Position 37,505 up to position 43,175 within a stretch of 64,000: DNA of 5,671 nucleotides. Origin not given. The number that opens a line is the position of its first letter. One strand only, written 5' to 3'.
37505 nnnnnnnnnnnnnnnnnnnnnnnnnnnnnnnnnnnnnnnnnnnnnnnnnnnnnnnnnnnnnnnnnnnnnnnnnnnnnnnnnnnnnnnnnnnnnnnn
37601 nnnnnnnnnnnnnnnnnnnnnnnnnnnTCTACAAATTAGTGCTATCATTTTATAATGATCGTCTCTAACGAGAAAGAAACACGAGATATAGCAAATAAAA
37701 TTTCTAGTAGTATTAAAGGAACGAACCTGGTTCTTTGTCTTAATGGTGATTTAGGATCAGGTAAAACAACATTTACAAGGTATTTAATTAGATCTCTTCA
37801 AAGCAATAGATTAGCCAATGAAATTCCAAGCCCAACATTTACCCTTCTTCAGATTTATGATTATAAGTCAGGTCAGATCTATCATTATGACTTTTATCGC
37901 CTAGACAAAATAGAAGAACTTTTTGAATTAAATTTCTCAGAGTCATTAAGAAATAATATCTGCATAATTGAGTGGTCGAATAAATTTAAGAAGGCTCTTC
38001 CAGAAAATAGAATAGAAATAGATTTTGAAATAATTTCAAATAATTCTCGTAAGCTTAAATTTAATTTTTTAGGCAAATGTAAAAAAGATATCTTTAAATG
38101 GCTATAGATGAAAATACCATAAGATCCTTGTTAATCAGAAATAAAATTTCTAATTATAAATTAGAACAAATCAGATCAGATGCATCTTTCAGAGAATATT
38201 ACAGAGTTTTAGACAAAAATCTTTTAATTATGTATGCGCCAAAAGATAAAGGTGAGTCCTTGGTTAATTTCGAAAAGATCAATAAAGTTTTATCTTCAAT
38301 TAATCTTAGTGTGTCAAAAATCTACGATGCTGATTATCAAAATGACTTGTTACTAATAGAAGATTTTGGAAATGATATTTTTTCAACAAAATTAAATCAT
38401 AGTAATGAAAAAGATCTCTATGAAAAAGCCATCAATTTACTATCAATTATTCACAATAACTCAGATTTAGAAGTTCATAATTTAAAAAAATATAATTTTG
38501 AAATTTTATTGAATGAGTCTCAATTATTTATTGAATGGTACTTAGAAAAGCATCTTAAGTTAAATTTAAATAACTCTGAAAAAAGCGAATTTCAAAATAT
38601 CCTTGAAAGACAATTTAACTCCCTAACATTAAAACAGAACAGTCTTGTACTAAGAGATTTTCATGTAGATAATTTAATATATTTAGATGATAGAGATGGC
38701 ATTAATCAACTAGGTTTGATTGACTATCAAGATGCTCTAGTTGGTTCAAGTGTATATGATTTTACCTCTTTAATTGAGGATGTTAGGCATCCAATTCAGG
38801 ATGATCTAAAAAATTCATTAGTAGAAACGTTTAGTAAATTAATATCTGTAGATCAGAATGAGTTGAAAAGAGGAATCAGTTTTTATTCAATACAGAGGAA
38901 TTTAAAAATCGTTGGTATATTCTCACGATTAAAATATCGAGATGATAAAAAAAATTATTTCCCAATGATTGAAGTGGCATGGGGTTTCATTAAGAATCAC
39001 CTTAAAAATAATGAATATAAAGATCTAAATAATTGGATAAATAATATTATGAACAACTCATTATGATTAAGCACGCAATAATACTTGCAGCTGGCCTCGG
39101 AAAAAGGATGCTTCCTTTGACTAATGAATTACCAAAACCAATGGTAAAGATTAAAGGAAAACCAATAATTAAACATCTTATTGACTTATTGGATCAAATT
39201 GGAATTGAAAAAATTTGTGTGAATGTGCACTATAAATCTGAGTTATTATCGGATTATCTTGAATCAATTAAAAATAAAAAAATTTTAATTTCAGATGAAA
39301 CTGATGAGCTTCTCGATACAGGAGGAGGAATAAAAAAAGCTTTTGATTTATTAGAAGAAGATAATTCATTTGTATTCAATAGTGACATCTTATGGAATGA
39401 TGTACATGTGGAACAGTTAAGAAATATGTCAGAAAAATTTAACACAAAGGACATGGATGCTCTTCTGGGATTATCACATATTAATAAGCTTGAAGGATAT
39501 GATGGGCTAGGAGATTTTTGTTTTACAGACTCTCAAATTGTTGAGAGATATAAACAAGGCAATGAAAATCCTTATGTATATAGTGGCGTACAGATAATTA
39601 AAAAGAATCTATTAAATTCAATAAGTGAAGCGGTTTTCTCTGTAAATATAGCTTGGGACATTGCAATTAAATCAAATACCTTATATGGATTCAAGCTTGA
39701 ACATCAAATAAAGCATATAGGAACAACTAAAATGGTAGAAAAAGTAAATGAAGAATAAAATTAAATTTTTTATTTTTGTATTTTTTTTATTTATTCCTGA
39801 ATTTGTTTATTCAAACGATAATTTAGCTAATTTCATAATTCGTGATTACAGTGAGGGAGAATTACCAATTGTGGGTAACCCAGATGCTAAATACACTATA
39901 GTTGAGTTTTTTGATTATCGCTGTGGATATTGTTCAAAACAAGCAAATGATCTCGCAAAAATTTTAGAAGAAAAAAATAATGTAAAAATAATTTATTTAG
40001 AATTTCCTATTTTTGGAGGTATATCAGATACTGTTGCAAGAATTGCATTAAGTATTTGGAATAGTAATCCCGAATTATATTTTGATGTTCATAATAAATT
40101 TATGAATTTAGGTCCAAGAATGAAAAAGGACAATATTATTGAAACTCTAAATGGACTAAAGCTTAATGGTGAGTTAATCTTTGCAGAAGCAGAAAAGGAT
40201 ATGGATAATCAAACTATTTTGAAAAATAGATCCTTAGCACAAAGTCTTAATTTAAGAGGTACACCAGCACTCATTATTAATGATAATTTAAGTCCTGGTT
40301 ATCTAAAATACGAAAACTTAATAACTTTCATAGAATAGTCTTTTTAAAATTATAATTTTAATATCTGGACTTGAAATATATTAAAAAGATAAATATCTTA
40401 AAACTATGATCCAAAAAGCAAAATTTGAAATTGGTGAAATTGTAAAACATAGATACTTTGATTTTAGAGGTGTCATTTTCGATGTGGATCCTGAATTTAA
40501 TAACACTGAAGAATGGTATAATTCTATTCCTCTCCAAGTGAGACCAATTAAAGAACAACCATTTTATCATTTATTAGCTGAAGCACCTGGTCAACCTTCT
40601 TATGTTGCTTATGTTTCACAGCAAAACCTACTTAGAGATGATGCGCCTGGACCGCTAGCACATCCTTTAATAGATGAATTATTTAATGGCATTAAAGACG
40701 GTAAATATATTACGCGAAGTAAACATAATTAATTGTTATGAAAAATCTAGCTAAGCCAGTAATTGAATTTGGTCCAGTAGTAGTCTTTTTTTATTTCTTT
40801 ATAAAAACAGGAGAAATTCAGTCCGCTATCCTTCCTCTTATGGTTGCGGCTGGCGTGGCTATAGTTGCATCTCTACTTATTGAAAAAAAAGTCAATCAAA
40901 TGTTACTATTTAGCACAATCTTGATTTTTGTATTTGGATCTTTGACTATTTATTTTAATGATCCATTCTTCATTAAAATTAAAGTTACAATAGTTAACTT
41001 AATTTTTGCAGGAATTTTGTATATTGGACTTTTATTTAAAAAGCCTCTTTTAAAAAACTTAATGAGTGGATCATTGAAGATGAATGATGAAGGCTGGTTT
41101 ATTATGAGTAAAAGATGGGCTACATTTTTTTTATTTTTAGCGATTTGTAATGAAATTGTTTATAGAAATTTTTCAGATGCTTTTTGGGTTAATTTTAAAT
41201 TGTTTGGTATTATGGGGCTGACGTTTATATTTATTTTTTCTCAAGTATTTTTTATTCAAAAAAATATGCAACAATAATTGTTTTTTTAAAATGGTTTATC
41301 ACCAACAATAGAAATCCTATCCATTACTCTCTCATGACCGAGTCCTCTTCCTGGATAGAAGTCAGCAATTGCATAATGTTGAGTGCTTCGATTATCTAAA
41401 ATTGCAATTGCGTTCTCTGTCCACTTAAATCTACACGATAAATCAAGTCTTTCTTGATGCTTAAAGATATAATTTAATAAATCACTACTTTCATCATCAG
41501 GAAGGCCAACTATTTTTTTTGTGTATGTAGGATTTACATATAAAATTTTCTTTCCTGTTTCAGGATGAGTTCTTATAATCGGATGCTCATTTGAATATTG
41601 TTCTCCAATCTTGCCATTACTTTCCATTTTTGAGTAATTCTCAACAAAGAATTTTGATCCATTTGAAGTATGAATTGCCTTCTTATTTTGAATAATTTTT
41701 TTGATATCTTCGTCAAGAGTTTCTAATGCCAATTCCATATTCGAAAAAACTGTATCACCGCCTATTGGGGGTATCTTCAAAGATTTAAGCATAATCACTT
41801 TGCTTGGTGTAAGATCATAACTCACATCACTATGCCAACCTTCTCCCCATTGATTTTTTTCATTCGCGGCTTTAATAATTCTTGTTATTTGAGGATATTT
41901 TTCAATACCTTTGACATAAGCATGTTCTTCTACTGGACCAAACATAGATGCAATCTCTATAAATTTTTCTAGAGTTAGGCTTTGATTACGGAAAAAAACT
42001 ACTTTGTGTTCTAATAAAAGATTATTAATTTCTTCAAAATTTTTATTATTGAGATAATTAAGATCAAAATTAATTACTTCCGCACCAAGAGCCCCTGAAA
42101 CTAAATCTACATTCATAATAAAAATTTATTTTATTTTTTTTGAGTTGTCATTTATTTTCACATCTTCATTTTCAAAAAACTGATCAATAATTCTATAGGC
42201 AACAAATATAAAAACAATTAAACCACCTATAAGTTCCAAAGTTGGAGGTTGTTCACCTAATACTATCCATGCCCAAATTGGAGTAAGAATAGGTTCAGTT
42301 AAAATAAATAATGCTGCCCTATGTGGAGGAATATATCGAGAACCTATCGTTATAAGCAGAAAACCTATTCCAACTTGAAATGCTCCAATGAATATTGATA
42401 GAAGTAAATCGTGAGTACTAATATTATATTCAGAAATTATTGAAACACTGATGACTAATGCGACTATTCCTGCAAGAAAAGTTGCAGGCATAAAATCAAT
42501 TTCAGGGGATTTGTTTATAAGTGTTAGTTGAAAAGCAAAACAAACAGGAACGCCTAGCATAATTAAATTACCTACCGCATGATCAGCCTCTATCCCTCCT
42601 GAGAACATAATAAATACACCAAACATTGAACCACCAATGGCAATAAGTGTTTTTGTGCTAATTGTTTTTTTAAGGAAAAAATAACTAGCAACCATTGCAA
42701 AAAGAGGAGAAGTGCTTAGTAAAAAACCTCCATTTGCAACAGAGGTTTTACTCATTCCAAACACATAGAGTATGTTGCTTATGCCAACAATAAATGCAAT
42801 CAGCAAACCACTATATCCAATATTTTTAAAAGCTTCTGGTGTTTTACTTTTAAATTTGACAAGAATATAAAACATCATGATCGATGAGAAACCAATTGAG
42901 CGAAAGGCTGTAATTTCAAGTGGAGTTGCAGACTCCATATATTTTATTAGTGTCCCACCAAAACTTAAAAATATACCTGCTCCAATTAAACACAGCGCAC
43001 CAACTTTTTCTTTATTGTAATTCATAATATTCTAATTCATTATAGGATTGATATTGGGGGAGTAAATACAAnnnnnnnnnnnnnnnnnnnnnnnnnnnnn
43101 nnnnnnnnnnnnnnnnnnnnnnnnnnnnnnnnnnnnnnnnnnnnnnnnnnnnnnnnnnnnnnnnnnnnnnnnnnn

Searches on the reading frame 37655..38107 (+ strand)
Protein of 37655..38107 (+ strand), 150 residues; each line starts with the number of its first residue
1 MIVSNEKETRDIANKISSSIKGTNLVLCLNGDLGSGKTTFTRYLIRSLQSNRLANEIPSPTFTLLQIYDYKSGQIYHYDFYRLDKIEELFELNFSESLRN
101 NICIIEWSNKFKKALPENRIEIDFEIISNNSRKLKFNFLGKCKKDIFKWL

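Call 29: search_protein_families(library=pfam, proteins=[window:37655-38107:+], max_evalue=0.00001)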
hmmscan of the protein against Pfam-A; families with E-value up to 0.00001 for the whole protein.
window:37655-38107:+ (150 aa): 1 family
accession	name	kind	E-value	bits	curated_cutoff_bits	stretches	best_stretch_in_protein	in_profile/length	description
PF02367.23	TsaE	-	8.7e-36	123.1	26.6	1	4-133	2-127/128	Threonylcarbamoyl adenosine biosynthesis protein TsaE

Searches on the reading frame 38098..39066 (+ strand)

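Call 29: search_protein_families(library=pfam, proteins=[window:38098-39066:+], max_evalue=0.00001)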
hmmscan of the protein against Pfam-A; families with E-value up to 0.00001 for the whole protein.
window:38098-39066:+ (322 aa): 1 family
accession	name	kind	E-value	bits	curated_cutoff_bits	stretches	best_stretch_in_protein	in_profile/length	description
PF01636.29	APH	-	8.4e-15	55.6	23.2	1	22-239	2-223/239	Phosphotransferase enzyme family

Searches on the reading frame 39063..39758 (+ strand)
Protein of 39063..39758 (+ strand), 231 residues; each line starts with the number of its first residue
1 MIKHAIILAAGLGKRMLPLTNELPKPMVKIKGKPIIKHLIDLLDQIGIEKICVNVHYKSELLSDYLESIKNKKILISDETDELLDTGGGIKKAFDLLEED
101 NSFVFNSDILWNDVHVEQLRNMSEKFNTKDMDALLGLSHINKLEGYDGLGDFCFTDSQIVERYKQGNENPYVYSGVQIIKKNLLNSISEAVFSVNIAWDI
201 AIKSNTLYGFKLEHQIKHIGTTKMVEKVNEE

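Call 29: search_protein_families(library=pfam, proteins=[window:39063-39758:+], max_evalue=0.00001)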
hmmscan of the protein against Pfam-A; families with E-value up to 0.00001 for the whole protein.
window:39063-39758:+ (231 aa): 3 families
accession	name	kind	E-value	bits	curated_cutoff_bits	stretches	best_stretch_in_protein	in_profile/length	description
PF00483.29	NTP_transferase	-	8.4e-19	68.5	21.2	1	5-142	2-142/245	Nucleotidyl transferase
PF12804.13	NTP_transf_3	-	6.6e-11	43.1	27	1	5-121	1-109/160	MobA-like NTP transferase domain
PF01128.25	IspD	-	9.8e-07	29.2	27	1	4-108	2-99/221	2-C-methyl-D-erythritol 4-phosphate cytidylyltransferase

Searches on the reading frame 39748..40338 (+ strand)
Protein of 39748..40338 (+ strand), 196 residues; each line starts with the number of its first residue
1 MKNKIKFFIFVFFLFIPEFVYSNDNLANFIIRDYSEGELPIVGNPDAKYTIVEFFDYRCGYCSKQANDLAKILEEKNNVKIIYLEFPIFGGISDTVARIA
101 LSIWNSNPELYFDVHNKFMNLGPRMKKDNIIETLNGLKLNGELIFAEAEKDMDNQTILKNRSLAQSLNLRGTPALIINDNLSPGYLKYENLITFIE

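Call 48: search_protein_families(library=pfam, proteins=[window:39748-40338:+], max_evalue=0.00001)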
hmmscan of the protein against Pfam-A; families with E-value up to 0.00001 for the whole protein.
window:39748-40338:+ (196 aa): 3 families
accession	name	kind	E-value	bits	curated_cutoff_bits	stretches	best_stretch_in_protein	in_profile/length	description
PF01323.26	DSBA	-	6.4e-16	59.1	25.6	1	50-191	1-186/191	DSBA-like thioredoxin domain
PF13462.12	Thioredoxin_4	-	5.1e-15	56.5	23.2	1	40-196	6-164/165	Thioredoxin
PF13098.12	Thioredoxin_2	-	1.7e-09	38.4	27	1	46-192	4-101/104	Thioredoxin-like domain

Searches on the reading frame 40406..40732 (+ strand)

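Call 48: search_protein_families(library=pfam, proteins=[window:40406-40732:+], max_evalue=0.00001)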
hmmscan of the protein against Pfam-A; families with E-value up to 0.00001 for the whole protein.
window:40406-40732:+ (108 aa): 1 family
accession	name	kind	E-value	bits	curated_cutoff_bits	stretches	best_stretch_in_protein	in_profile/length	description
PF08755.16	YccV-like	-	8.3e-28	97.1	22.8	1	5-99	1-100/101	Hemimethylated DNA-binding protein YccV like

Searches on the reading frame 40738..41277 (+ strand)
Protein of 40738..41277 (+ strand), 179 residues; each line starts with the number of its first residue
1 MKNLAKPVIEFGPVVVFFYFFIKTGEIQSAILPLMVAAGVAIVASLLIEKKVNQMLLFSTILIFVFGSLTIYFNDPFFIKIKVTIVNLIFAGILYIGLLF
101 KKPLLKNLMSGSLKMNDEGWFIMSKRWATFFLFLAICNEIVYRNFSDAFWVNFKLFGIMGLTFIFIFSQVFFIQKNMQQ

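Call 48: search_protein_families(library=pfam, proteins=[window:40738-41277:+], max_evalue=0.00001)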
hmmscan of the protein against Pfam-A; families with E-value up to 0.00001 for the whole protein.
window:40738-41277:+ (179 aa): 1 family
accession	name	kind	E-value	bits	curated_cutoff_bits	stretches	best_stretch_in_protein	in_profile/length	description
PF04279.20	IspA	-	4.9e-54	183.6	28.7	1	6-178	2-174/176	Intracellular septation protein A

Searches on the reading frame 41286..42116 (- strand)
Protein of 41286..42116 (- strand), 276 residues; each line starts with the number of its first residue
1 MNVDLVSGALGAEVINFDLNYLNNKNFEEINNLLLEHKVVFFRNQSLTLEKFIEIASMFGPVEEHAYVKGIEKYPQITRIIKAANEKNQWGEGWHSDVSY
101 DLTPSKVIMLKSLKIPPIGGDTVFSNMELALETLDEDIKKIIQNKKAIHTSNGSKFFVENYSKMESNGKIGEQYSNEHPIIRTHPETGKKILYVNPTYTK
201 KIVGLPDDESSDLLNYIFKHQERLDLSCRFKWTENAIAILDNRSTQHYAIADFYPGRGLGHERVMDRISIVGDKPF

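Call 48: search_protein_families(library=pfam, proteins=[window:41286-42116:-], max_evalue=0.00001)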
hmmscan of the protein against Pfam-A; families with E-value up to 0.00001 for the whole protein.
window:41286-42116:- (276 aa): 1 family
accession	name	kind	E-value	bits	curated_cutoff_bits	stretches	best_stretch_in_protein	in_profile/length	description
PF02668.22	TauD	-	7e-58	197.1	27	1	7-257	6-259/267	Taurine catabolism dioxygenase TauD, TfdA family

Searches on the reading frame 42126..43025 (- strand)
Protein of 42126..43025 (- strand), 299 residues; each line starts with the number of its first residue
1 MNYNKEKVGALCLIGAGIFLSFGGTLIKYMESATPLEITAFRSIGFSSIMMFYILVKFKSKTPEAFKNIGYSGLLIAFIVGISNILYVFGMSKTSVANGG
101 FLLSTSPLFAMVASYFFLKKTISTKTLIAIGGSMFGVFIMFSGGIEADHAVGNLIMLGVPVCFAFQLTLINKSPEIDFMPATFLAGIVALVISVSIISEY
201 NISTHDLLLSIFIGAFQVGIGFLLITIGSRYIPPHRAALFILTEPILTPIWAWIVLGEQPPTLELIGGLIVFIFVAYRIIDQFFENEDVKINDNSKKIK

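Call 48: search_protein_families(library=pfam, proteins=[window:42126-43025:-], max_evalue=0.00001)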
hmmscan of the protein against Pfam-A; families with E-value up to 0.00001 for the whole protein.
window:42126-43025:- (299 aa): 1 family
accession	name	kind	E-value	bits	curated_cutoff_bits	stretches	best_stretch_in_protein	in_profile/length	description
PF00892.27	EamA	-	1.6e-32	113.1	28.2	2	8-141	2-134/135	EamA-like transporter family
